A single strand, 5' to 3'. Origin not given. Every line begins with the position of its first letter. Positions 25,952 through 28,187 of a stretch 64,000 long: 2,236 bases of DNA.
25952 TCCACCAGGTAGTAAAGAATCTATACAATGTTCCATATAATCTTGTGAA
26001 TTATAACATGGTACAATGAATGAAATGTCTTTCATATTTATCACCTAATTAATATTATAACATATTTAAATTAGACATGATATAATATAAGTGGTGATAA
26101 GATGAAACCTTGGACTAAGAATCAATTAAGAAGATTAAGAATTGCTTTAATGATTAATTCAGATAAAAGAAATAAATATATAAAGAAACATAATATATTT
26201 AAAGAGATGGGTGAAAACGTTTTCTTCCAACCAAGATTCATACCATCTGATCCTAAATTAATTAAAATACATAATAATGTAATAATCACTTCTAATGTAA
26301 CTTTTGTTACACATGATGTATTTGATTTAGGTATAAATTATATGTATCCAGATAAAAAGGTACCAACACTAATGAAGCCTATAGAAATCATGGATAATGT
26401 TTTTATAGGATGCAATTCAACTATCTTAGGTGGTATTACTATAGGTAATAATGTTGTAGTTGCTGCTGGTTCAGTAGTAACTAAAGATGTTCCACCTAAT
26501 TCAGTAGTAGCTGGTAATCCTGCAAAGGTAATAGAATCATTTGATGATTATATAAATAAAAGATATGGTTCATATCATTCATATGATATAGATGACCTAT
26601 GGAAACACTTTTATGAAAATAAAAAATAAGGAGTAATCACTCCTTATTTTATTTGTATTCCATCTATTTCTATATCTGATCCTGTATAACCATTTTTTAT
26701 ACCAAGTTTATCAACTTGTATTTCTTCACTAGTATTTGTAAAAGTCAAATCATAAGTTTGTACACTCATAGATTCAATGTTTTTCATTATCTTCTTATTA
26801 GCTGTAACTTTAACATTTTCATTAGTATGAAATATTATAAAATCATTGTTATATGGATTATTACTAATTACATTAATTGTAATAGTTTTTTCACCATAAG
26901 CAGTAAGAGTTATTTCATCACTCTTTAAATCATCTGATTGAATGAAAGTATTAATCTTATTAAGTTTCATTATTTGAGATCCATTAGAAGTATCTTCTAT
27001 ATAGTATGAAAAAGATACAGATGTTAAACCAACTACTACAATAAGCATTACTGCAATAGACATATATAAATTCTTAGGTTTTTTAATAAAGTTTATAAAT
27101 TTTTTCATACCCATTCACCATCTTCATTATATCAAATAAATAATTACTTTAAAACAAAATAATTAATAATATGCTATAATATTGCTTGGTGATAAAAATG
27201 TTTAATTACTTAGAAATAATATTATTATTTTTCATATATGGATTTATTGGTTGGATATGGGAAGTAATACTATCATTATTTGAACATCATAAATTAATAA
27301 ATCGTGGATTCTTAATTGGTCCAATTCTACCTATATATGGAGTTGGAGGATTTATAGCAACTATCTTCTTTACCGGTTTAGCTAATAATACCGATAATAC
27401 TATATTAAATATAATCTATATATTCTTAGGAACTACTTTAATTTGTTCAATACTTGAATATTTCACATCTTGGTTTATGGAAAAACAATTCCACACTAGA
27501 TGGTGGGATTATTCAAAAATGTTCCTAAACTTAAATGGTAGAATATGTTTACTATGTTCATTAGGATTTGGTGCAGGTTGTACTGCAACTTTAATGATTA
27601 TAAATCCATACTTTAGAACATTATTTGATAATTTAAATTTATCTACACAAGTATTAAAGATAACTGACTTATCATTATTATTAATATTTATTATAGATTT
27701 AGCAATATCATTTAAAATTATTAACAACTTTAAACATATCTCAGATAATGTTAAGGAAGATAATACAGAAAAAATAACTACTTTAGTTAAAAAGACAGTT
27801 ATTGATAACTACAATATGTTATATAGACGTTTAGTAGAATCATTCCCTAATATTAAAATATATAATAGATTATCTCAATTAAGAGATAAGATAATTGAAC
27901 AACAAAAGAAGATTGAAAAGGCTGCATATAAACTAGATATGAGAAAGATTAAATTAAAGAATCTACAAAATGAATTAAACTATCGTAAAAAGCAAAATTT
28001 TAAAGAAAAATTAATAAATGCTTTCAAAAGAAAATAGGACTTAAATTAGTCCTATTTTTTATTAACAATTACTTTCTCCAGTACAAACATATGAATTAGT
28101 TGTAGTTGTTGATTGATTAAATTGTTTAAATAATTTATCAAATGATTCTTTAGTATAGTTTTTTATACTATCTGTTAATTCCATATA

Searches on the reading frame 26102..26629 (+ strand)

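Call 9: search_protein_families(library=pfam, proteins=[window:26102-26629:+], max_evalue=0.001)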
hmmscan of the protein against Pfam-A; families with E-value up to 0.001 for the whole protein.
window:26102-26629:+ (175 aa): 2 families
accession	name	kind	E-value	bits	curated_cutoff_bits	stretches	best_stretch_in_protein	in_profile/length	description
PF00132.30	Hexapep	-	8.4e-11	41.5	27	1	94-128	2-36/36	Bacterial transferase hexapeptide (six repeats)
PF14602.12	Hexapep_2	-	1.5e-09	37.8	27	1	94-128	2-34/34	Hexapeptide repeat of succinyl-transferase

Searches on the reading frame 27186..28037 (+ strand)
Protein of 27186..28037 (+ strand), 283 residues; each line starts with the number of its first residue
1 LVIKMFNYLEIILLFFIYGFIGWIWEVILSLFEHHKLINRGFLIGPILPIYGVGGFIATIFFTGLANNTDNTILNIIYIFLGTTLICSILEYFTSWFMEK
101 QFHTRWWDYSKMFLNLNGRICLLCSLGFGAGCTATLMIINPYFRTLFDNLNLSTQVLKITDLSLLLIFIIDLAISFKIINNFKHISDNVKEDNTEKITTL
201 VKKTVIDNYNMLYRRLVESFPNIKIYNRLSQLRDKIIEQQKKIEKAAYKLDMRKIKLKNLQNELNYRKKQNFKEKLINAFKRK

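Call 9: search_protein_families(library=pfam, proteins=[window:27186-28037:+], max_evalue=0.001)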
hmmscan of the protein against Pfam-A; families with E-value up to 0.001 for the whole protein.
window:27186-28037:+ (283 aa): 1 family
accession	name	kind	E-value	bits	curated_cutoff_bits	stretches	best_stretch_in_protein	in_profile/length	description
PF06541.16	ABC_trans_CmpB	-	7.2e-46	156.5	25.9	1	13-176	1-151/151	Putative ABC-transporter type IV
